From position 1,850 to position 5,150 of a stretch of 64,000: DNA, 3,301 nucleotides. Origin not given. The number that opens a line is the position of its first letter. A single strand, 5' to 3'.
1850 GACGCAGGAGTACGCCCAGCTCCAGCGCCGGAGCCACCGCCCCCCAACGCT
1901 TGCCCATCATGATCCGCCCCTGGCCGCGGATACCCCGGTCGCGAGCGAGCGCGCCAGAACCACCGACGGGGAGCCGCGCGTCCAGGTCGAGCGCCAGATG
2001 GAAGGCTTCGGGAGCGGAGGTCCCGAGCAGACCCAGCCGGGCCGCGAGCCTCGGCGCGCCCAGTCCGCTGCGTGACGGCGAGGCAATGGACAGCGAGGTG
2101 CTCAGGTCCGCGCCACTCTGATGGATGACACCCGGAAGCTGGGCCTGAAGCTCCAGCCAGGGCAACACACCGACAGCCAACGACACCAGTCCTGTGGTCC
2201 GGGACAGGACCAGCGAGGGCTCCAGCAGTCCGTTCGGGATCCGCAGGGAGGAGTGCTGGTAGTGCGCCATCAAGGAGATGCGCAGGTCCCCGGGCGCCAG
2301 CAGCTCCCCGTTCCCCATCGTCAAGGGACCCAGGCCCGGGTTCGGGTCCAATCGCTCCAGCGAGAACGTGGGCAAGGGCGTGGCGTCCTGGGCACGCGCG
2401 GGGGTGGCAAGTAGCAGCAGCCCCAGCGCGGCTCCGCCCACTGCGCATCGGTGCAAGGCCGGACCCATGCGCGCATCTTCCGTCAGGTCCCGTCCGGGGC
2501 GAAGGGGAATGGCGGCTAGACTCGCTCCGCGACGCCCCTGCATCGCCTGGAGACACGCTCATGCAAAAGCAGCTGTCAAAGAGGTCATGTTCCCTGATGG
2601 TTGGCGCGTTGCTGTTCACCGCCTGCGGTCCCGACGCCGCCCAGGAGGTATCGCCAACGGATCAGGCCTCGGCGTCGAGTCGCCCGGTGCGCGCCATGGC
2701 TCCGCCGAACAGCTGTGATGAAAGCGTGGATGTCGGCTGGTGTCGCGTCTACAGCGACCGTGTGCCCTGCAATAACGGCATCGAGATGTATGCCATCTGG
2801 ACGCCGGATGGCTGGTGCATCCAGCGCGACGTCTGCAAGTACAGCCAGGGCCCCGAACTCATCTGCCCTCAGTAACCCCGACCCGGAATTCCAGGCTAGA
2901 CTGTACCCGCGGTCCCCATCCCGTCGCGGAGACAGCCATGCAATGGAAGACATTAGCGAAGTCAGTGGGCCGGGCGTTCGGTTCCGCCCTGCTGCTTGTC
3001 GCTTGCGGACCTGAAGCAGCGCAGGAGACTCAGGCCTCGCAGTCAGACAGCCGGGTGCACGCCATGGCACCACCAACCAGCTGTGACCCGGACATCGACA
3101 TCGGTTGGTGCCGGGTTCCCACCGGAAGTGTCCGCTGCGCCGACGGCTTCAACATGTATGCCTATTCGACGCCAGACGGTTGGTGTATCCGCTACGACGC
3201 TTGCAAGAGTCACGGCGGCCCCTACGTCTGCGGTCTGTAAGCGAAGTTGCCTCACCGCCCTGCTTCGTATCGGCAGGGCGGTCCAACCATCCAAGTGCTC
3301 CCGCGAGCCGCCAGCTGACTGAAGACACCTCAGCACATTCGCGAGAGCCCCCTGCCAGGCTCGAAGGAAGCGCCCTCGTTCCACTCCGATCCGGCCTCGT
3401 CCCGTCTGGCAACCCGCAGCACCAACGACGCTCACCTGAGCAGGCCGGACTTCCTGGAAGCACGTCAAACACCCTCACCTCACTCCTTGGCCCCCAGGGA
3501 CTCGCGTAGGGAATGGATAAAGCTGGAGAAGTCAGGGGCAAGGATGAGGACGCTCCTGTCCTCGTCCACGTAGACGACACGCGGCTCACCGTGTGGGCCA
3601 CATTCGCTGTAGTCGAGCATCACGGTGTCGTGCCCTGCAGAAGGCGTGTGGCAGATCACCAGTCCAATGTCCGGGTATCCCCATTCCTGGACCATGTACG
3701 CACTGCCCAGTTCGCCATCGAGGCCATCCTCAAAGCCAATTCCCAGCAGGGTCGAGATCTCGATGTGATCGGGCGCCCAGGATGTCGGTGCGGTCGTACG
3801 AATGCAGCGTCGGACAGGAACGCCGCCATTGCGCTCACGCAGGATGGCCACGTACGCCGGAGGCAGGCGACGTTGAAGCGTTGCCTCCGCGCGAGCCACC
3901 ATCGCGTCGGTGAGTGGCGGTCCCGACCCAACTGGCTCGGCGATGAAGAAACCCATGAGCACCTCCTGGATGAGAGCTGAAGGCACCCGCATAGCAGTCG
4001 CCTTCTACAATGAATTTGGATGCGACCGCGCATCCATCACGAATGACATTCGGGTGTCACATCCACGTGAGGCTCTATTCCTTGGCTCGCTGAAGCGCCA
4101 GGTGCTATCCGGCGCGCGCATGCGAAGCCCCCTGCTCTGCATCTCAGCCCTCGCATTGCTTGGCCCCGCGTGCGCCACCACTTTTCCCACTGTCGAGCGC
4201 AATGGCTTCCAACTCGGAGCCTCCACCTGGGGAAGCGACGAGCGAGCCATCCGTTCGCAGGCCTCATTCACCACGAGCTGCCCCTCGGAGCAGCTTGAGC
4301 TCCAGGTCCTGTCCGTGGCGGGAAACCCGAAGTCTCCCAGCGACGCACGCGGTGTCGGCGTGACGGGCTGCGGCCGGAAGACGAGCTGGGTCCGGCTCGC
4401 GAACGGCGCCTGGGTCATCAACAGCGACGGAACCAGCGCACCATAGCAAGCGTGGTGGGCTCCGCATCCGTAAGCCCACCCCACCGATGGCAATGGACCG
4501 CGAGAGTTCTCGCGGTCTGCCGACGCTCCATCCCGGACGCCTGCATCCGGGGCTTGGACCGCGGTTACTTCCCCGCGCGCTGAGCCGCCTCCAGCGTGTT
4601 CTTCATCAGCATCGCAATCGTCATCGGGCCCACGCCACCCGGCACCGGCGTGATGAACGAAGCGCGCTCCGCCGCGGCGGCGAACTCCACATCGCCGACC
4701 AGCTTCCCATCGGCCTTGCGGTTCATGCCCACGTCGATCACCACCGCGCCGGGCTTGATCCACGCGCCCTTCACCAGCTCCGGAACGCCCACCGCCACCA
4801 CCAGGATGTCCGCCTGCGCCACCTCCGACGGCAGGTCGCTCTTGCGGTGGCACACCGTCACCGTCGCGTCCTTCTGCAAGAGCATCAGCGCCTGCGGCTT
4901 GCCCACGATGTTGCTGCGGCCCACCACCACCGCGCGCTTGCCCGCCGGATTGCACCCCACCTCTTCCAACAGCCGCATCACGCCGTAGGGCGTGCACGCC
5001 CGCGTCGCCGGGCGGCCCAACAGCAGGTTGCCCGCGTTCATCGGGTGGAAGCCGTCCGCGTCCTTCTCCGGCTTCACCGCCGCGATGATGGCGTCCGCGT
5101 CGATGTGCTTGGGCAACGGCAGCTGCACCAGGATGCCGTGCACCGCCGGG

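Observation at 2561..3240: Tandem pair of paralogous small 6-Cys lipoproteins, an unrecognised family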

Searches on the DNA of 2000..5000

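Call 60: search_rna_families(source=window, start=2000, end=5000, threshold=evalue, max_evalue=1)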
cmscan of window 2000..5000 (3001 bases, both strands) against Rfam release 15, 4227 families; matches with E-value up to 1: 0.
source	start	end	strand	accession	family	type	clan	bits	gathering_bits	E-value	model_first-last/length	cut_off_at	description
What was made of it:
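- Tried and rejected: No Rfam match in 2000-5000 (call 60).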

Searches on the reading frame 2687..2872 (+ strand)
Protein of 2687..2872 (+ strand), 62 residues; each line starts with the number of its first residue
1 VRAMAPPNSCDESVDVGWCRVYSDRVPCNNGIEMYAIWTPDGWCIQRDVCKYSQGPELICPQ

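Call 39: search_solved_structures(query=A3, max_evalue=10)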
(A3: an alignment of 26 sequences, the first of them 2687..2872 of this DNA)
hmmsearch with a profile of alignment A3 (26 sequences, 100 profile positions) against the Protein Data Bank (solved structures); distinct sequences matched with E-value up to 10: 4.
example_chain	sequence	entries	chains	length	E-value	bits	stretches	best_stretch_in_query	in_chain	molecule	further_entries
1w7f_A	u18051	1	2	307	0.44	13.9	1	4-45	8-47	BETA-LACTAMASE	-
3omb_A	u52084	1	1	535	0.52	13.7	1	1-65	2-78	Extracellular solute-binding protein, family 1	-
4v33_A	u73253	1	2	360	0.56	13.6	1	7-56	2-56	POLYSACCHARIDE DEACETYLASE-LIKE PROTEIN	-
2yp6_A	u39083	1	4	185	0.84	13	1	13-47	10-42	THIOREDOXIN FAMILY PROTEIN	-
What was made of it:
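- On Lysozyme or protease inhibitor lipoproteins (MliC/PliC and similar): The PDB profile search hit only signal-peptide regions (call 39).
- Tried and rejected: Only signal-peptide noise (call 39).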

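Call 40: predict_structure(alignment_id=A3)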
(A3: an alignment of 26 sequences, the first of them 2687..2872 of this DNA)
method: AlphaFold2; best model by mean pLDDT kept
length: 62 residues; sequences in the alignment: 26
mean_pLDDT: 76.0   pTM: 0.57
mean pLDDT of the five models: 76.0, 75.4, 74.8, 74.5, 73.9
residues with pLDDT >= 90: 0; 70-90: 47; 50-70: 12; < 50: 3
segments of 3 or more residues with pLDDT < 50: 1-3
pLDDT, mean of each block of 10 residues (from residue 1): 65 78 83 86 84 64 54
secondary structure, 60 per line:
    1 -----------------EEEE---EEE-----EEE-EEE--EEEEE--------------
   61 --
elements in order: E18-21 E25-27 E33-35 E37-39 E42-46

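Call 51: fold_search(model_id=the predicted structure, library=pdb)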
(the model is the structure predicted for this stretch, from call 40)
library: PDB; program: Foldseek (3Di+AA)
matches with E <= 10: 67; with E <= 0.001: 0
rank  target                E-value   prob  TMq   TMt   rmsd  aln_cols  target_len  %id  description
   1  2llz_MODEL_1_A        3.4e+00  0.04  0.21  0.14   6.3        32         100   19  GhoS (YjdK) monomer (released 2012-09-05)
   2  8pfh_B                3.4e+00  0.02  0.21  0.06   8.0        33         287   21  Crystal structure of the yeast septin complex Shs1-Cdc12-Cdc3-Cdc10 (released 2023-12-06)
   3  9qf4_BU               3.4e+00  0.02  0.22  0.16  11.9        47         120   15  Structure of P. furiosus 70S ribosome grown at 95 degC (released 2025-11-05)
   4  2uve_A                4.5e+00  0.05  0.23  0.03   3.4        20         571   20  Structure of Yersinia enterocolitica Family 28 Exopolygalacturonase (released 2007-05-08)
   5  8sgd_B                4.8e+00  0.02  0.20  0.07   8.2        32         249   22  Crystal Structure of CDC3(G) - CDC10(Delta 1-10) heterocomplex from Saccharomyces cerevisiae (released 2023-06-28)
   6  2agt                  5.2e+00  0.08  0.22  0.04   0.8        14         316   36  Aldose Reductase Mutant Leu 300 Pro complexed with Fidarestat (released 2005-09-20)
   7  1f5y_MODEL_1_A        5.2e+00  0.02  0.20  0.15   5.7        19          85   21  NMR STRUCTURE OF A CONCATEMER OF THE FIRST AND SECOND LIGAND-BINDING MODULES OF THE HUMAN LDL RECEPTOR (released 2000-08-30)
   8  1b98_A                5.2e+00  0.02  0.27  0.17  11.1        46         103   13  NEUROTROPHIN 4 (HOMODIMER) (released 1999-02-26)
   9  3q67_A                5.6e+00  0.08  0.20  0.04   0.6        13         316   38  Human Aldose Reductase C298S mutant in Complex with NADP+ in Space Group P212121 (released 2011-01-12)
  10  8a4n                  5.6e+00  0.08  0.20  0.04   0.7        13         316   38  Structure of Human Aldose Reductase Mutant L300G with a Citrate Molecule Bound in the Anion Binding Pocket (released 2023-07-05)
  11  3dn7_A                5.6e+00  0.02  0.21  0.11   6.6        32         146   19  Cyclic nucleotide binding regulatory protein from Cytophaga hutchinsonii. (released 2008-08-26)
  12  2uve_B                6.0e+00  0.04  0.23  0.03   3.4        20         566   20  Structure of Yersinia enterocolitica Family 28 Exopolygalacturonase (released 2007-05-08)
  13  2iki                  6.0e+00  0.03  0.20  0.04   5.6        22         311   27  Human aldose reductase complexed with halogenated IDD-type inhibitor (released 2007-05-01)
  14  8ufb_V                6.0e+00  0.01  0.21  0.17  12.3        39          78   26  Eastern equine encephalitis virus (PE-6) VLP in complex with full-length VLDLR (asymmetric unit) (released 2024-01-17)
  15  2yn3_C                6.0e+00  0.01  0.20  0.06   6.5        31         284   22  Structural insight into the giant calcium-binding adhesin SiiE: implications for the adhesion of Salmonella enterica t (released 2013-04-03)
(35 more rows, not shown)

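Call 66: search_protein_families(library=pfam, alignment_id=A3, max_evalue=1)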
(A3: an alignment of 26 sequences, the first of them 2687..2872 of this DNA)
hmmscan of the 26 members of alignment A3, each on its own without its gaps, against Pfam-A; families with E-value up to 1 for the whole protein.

A. member 1, window:2687-2872:+ (62 aa): 0 families

B. families by the number of members that match (of 26 scanned): 4 families
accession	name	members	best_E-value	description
PF24246.1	SH3b_T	2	0.69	SH3b_T domain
PF18843.6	LPD28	1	0.063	Large polyvalent protein associated domain 28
PF08139.17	LPAM_1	1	0.12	Prokaryotic membrane lipoprotein lipid attachment site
PF10907.13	DUF2749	1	0.21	Protein of unknown function (DUF2749)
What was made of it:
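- On Myxococcus cysteine-rich repeat and other described Cys-rich domains in Pfam or NCBIfam: None of the 26 members scanned had a Cys-rich family hit at E up to 1 (call 66).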

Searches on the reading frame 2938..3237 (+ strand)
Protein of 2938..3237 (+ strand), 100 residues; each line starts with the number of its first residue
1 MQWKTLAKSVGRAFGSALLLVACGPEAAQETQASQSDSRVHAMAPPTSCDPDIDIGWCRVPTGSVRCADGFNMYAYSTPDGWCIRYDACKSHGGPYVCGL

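Call 5: search_protein_families(library=pfam, proteins=[window:2938-3237:+], max_evalue=1)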
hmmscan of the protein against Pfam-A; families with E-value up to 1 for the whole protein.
seq(100 aa): 0 families

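Call 6: search_protein_families(library=ncbifam, proteins=[window:2938-3237:+], max_evalue=1)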
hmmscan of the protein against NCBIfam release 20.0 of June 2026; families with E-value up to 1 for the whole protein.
seq(100 aa): 2 families
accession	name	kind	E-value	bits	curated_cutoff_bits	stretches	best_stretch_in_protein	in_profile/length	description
NF040829.1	sulfhyd_ShyB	equivalog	0.0057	15.7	690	1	39-92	117-168/334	NAD(P)-dependent hydrogenase/sulfhydrogenase 2 subunit beta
NF040833.1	sulfhyd_HydB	equivalog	0.071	11.9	750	1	47-92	129-172/367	NADPH-dependent hydrogenase/sulfhydrogenase 1 subunit beta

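Call 8: find_homologous_proteins(query=window:2938-3237:+, max_evalue=0.01)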
Query seq(100 aa) (100 aa): 7 proteins with E <= 0.01 among 8 candidates.
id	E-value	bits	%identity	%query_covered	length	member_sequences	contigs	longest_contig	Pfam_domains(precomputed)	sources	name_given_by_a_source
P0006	6.3e-65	234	100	100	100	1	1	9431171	-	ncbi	-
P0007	7.4e-53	195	84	100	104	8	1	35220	-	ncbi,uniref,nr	ncbi:hypothetical protein HI113_14405 [Corallococcus exiguus]|uniref:hypothetical protein n=1 Tax=Co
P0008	1.4e-38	149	62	100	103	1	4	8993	-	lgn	-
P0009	1.3e-37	146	65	93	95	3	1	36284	-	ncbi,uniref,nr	ncbi:hypothetical protein [Corallococcus exiguus]|uniref:hypothetical protein n=1 Tax=Corallococcus 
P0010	3.2e-37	145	65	93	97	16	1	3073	-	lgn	-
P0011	3.4e-36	141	59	100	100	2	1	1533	-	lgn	-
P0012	7.0e-33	131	63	100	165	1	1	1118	-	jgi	jgi:hypothetical protein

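Call 14: find_encoding_contigs(protein=P0009, flank=6000, max_places=4)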
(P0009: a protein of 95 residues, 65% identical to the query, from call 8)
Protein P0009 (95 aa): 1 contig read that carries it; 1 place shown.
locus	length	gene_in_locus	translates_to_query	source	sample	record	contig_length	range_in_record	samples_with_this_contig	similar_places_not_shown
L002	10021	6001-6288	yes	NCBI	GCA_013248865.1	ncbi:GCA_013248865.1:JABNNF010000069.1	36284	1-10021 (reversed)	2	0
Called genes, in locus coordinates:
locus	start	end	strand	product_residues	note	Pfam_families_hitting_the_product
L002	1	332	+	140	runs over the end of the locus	-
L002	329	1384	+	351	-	PF00742:Homoserine_dh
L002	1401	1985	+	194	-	PF13489:Methyltransf_23, PF13649:Methyltransf_25 (weak), PF08241:Methyltransf_11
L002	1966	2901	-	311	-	PF03747:ADP_ribosyl_GH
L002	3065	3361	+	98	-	-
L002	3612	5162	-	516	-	PF00691:OmpA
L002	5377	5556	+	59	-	-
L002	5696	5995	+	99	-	-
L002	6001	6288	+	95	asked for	-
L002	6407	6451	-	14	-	-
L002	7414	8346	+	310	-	-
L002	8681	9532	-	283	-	PF00763:THF_DHG_CYH, PF02882:THF_DHG_CYH_C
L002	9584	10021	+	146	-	PF05099:TerB (weak)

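Call 48: search_protein_families(library=padloc, proteins=[P0006], max_evalue=1)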
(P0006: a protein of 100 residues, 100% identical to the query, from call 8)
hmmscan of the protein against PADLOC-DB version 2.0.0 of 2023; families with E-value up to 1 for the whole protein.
P0006 (100 aa): 0 families

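Call 49: search_protein_families(library=phrogs, proteins=[P0006], max_evalue=1)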
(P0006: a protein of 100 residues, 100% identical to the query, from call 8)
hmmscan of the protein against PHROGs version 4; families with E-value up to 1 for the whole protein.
P0006 (100 aa): 1 family
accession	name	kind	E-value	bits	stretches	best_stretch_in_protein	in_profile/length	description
phrog_3641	-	unknown function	0.42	11.9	0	6-42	7-41/69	-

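Call 67: search_protein_families(library=pfam, proteins=[L002:7414-8346:+], max_evalue=0.1)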
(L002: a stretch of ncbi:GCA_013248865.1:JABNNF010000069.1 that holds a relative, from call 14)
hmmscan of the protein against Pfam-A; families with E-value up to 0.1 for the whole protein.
L002:7414-8346:+ (310 aa): 0 families
